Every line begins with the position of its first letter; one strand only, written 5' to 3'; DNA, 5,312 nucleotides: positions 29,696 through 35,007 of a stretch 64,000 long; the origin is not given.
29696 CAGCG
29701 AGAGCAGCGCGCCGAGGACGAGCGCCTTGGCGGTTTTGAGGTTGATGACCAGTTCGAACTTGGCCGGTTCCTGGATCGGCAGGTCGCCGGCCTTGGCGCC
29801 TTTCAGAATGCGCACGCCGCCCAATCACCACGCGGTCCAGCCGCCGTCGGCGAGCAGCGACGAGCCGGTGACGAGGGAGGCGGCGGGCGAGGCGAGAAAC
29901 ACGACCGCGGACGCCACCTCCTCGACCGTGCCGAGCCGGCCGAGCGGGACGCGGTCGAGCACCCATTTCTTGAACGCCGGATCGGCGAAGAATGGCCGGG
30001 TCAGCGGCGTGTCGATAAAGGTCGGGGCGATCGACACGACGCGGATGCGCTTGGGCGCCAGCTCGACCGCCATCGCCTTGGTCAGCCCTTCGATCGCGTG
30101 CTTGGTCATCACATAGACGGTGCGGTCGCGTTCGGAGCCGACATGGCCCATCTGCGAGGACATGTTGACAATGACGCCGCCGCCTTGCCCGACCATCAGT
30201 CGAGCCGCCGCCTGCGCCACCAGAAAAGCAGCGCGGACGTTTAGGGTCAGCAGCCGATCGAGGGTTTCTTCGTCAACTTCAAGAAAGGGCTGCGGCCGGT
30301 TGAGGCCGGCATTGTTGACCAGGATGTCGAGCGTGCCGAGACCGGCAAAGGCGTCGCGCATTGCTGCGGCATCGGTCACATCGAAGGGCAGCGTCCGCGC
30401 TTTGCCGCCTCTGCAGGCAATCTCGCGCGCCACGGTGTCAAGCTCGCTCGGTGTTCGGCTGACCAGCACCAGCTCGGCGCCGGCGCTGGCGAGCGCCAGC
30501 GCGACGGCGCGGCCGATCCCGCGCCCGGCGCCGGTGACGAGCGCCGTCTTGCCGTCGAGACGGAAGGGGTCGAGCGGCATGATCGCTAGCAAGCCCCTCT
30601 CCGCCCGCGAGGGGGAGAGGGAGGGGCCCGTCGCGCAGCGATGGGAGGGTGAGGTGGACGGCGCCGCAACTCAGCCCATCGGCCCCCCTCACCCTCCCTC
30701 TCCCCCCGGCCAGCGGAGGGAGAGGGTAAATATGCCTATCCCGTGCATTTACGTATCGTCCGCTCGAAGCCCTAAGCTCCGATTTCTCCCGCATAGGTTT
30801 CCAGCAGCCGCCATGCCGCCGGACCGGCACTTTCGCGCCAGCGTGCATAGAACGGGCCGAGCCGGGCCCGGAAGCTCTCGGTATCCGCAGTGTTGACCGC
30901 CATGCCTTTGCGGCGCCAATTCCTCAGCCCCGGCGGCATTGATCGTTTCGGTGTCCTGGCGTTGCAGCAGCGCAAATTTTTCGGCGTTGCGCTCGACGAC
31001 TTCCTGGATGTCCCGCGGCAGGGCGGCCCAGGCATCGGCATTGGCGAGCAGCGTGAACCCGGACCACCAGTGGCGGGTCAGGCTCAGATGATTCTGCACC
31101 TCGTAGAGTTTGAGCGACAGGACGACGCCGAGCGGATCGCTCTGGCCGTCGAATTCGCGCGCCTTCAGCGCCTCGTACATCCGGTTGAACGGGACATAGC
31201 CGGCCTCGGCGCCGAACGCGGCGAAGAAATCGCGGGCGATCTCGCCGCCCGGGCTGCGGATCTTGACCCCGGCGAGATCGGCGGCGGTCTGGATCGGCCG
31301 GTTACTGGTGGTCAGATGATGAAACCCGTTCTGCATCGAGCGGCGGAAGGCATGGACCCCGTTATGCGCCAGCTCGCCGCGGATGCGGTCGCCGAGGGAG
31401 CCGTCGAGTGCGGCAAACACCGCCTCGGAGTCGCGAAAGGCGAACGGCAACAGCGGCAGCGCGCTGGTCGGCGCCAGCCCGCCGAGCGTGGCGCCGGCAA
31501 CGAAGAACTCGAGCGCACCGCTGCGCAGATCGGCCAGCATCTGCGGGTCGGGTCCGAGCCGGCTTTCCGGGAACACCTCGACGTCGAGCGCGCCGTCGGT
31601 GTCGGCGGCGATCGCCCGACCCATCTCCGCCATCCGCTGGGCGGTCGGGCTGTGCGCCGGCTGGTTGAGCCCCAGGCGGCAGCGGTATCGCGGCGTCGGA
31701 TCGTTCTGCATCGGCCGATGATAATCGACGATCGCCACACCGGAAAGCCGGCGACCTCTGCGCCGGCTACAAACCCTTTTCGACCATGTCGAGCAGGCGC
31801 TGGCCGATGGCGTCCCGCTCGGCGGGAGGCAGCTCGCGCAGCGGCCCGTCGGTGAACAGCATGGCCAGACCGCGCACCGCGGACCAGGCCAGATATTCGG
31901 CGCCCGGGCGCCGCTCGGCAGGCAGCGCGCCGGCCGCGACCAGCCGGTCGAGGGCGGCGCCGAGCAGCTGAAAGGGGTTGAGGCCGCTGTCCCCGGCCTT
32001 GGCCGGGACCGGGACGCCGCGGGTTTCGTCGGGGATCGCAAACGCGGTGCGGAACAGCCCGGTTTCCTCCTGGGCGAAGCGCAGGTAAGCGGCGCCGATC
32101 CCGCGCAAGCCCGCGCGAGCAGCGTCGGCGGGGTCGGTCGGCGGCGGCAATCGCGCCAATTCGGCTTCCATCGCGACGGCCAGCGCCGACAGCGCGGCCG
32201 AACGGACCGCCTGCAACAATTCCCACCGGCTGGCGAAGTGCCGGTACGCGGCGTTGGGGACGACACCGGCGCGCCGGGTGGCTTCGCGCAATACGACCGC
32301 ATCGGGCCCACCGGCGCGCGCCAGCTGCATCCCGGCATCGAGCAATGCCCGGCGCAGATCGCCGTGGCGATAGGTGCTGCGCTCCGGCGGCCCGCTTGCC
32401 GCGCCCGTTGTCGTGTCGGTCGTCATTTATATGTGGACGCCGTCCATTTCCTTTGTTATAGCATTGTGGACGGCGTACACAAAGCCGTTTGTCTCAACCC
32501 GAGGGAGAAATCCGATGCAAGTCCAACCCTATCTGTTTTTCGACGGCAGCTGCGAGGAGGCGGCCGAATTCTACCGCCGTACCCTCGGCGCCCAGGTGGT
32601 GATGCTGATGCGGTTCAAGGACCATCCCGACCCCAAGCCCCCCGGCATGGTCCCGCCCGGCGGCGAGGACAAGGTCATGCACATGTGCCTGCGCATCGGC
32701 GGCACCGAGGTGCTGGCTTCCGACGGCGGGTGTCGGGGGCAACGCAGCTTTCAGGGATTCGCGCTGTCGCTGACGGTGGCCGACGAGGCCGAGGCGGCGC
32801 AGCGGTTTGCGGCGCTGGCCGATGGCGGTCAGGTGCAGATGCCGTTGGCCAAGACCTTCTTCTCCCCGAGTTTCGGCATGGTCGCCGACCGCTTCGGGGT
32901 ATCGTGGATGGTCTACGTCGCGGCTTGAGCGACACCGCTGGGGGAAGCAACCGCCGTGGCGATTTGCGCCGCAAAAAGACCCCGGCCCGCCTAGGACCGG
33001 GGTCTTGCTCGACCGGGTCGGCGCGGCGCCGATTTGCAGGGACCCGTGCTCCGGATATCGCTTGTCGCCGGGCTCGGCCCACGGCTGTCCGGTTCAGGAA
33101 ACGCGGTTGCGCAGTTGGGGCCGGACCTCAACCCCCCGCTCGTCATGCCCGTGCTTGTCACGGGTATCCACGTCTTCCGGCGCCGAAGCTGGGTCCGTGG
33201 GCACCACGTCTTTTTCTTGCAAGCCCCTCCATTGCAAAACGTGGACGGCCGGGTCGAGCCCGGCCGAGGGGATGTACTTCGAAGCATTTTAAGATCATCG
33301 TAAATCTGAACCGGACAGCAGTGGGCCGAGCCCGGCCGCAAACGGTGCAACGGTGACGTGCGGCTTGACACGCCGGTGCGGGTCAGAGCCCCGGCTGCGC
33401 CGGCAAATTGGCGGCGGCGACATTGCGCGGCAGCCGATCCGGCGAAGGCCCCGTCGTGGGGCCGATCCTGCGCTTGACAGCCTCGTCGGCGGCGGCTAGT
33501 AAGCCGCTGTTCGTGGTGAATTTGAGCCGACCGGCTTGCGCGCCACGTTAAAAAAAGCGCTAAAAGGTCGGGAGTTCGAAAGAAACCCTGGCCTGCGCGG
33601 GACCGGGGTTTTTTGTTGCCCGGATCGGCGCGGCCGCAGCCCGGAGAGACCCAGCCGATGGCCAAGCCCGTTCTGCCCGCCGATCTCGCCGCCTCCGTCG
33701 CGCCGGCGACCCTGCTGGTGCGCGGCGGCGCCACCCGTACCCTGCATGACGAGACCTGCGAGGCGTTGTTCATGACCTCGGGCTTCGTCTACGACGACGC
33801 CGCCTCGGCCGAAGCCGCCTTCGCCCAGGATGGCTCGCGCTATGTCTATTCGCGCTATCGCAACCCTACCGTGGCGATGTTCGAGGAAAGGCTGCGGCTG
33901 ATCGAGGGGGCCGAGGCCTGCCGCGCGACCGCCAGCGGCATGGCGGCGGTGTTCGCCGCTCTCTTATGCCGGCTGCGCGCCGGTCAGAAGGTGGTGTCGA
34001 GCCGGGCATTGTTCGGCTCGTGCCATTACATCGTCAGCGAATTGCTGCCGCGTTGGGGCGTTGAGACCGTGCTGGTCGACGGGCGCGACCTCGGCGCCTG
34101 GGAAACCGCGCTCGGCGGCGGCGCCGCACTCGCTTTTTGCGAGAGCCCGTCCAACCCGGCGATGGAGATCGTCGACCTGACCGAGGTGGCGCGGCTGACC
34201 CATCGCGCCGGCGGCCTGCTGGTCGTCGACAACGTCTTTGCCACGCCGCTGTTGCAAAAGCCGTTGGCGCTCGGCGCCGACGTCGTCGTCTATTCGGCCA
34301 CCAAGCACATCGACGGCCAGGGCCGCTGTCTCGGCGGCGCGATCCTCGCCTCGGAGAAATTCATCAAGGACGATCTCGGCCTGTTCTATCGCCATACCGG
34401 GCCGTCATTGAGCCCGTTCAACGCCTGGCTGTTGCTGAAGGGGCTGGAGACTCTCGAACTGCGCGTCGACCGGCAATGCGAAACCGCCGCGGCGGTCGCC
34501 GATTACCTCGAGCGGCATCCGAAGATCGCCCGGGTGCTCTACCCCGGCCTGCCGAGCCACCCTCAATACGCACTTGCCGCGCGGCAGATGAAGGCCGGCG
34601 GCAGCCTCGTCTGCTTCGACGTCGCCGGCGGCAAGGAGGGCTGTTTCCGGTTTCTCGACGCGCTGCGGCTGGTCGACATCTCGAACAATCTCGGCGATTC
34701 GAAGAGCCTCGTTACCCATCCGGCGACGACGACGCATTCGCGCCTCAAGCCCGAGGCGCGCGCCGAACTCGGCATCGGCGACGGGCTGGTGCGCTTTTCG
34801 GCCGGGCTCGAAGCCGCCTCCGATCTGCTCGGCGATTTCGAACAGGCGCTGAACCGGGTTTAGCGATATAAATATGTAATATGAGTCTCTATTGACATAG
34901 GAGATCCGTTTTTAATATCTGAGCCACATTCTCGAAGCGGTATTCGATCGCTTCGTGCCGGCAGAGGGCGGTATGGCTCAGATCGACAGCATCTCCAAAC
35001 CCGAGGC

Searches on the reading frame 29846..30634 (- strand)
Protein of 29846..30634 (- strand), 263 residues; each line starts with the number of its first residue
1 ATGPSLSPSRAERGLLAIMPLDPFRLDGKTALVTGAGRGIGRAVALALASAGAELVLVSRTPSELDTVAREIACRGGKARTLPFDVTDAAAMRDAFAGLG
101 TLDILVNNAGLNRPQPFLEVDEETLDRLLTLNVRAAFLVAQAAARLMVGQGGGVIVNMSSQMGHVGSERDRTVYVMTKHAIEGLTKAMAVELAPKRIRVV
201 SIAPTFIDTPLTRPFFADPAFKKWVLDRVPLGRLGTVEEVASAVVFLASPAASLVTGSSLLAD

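Call 81: search_protein_families(library=pfam, proteins=[window:29846-30634:-], max_evalue=0.0001)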
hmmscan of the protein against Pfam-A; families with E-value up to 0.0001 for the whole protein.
window:29846-30634:- (263 aa): 5 families
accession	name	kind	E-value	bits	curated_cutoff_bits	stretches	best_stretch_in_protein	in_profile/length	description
PF13561.12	adh_short_C2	-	3.5e-58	197.4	27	1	35-263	1-232/236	Enoyl-(Acyl carrier protein) reductase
PF00106.31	adh_short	-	1.1e-53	182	26.6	1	29-217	1-192/195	short chain dehydrogenase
PF08659.16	KR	-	1e-12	48.8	22.6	1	30-188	2-163/180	KR domain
PF01370.27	Epimerase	-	9.6e-08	32.2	20.9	1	31-189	1-157/240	NAD dependent epimerase/dehydratase family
PF23441.1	SDR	-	5.2e-06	26.5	27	1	55-248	35-239/258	SDR-like rossmann domain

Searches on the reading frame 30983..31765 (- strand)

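Call 24: search_protein_families(library=pfam, proteins=[window:30983-31765:-], max_evalue=0.001)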
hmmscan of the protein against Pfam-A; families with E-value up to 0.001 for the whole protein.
window:30983-31765:- (261 aa): 1 family
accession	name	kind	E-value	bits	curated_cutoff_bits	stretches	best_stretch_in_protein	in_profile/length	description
PF03480.18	DctP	-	1.1e-50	173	23.4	1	35-259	5-229/286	Bacterial extracellular solute-binding protein, family 7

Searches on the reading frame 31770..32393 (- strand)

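Call 24: search_protein_families(library=pfam, proteins=[window:31770-32393:-], max_evalue=0.001)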
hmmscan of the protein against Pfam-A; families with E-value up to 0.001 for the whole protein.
window:31770-32393:- (208 aa): 2 families
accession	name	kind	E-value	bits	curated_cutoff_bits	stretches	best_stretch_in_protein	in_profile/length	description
PF13305.11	TetR_C_33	-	6.7e-14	52.8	26.8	1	96-203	1-102/103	Tetracyclin repressor-like, C-terminal domain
PF00440.29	TetR_N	-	2.7e-08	33.9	24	1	17-63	1-47/47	Bacterial regulatory proteins, tetR family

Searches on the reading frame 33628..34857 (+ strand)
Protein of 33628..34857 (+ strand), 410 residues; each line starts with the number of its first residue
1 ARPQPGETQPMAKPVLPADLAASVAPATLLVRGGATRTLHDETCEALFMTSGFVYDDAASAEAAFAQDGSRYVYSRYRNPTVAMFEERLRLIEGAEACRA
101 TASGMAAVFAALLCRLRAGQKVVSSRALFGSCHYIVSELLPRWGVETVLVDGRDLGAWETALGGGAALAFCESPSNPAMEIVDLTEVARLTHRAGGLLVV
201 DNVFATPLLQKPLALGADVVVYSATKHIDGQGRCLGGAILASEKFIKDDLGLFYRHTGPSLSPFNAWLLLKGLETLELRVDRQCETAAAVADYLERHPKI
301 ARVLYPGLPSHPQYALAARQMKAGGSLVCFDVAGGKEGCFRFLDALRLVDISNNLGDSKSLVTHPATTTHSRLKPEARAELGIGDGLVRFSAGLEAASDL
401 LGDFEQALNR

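Call 81: search_protein_families(library=pfam, proteins=[window:33628-34857:+], max_evalue=0.0001)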
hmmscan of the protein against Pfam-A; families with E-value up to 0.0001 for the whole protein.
window:33628-34857:+ (410 aa): 1 family
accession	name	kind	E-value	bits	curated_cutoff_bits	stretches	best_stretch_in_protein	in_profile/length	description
PF01053.26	Cys_Met_Meta_PP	-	2.1e-124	415.4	27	1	28-409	2-381/381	Cys/Met metabolism PLP-dependent enzyme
